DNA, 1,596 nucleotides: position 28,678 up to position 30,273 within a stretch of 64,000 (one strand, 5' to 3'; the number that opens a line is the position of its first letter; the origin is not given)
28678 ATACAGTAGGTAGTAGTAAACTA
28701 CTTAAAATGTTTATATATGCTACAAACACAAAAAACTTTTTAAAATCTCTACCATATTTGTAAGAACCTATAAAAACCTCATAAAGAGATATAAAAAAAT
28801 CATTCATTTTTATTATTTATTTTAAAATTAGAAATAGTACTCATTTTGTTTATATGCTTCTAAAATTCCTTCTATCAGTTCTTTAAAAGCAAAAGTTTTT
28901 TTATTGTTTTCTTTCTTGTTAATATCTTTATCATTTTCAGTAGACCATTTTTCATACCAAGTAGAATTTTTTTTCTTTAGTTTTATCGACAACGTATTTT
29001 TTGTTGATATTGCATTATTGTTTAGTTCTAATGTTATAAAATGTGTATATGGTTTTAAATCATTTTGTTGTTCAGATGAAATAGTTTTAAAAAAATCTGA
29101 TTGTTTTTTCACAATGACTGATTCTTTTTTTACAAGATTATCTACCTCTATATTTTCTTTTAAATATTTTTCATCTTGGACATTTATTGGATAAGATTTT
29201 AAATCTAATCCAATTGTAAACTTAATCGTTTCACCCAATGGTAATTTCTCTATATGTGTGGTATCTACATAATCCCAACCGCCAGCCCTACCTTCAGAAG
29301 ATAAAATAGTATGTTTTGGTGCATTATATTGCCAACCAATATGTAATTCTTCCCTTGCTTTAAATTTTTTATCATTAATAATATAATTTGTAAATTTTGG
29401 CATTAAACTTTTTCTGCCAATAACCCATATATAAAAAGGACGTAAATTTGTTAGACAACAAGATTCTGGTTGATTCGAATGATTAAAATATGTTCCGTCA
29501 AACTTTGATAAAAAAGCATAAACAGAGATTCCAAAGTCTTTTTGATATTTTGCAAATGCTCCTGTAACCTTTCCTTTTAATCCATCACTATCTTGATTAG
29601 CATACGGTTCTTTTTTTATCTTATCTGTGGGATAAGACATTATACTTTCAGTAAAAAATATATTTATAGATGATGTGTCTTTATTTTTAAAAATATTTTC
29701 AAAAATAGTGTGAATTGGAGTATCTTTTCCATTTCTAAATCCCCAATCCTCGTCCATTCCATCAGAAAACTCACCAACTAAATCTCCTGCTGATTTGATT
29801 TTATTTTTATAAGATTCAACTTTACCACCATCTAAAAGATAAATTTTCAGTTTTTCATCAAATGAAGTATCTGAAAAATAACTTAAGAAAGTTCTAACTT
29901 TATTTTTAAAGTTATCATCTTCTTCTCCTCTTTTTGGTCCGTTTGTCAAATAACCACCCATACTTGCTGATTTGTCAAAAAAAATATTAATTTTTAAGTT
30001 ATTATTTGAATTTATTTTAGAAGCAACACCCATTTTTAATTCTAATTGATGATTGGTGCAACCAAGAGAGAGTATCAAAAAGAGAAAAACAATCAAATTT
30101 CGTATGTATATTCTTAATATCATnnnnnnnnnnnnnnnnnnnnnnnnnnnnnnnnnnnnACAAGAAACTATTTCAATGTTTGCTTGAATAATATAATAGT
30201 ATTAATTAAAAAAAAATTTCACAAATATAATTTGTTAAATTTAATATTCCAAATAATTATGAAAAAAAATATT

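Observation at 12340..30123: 13-gene operon combining tubulin-like and actin/Hsp70-like NTPases with a MotAB/ZorAB-like stator, vWA proteins, an LRR protein and exported hydrolases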

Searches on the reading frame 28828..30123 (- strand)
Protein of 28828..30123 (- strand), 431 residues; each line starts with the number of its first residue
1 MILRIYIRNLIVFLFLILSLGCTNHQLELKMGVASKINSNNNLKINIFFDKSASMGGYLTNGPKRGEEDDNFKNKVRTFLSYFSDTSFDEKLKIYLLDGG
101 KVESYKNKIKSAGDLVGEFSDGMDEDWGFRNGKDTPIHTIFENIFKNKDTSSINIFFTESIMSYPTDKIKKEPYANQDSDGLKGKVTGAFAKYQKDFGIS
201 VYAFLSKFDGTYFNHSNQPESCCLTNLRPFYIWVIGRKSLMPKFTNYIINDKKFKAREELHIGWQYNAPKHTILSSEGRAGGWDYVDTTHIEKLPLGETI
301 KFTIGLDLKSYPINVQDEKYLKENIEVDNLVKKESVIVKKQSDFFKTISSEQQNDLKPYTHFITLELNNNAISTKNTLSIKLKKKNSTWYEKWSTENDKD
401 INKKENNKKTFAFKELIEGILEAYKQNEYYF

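Call 4: search_protein_families(library=pfam, max_evalue=0.1, proteins=[window:28828-30123:-])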
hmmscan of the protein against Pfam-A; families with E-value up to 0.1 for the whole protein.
window:28828-30123:- (431 aa): 0 families

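Call 6: search_protein_families(library=padloc, max_evalue=0.01, proteins=[window:28828-30123:-])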
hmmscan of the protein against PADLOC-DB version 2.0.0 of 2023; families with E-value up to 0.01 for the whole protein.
window:28828-30123:- (431 aa): 0 families

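Call 7: search_protein_families(library=ncbifam, max_evalue=0.01, proteins=[window:28828-30123:-])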
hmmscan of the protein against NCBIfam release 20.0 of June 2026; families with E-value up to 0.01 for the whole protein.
window:28828-30123:- (431 aa): 0 families

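Call 49: search_solved_structures(query=A4, max_evalue=10, show_alignments=2)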
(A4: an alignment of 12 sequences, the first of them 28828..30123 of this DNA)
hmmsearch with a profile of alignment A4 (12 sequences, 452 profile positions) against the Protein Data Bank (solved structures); distinct sequences matched with E-value up to 10: 4.
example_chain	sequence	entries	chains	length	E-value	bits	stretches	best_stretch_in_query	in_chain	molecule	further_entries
4npr_A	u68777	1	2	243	0.28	13.4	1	65-119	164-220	Xyloglucan-specific endo-beta-1,4-glucanase GH12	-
9p97_A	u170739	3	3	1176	0.71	12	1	26-163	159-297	Integrin alpha-E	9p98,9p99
8zjf_A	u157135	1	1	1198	0.72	12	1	26-163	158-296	Integrin alpha-E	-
7vf3_B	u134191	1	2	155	1.5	11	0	83-136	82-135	Uteroglobin,PB1m7 peptide,Uteroglobin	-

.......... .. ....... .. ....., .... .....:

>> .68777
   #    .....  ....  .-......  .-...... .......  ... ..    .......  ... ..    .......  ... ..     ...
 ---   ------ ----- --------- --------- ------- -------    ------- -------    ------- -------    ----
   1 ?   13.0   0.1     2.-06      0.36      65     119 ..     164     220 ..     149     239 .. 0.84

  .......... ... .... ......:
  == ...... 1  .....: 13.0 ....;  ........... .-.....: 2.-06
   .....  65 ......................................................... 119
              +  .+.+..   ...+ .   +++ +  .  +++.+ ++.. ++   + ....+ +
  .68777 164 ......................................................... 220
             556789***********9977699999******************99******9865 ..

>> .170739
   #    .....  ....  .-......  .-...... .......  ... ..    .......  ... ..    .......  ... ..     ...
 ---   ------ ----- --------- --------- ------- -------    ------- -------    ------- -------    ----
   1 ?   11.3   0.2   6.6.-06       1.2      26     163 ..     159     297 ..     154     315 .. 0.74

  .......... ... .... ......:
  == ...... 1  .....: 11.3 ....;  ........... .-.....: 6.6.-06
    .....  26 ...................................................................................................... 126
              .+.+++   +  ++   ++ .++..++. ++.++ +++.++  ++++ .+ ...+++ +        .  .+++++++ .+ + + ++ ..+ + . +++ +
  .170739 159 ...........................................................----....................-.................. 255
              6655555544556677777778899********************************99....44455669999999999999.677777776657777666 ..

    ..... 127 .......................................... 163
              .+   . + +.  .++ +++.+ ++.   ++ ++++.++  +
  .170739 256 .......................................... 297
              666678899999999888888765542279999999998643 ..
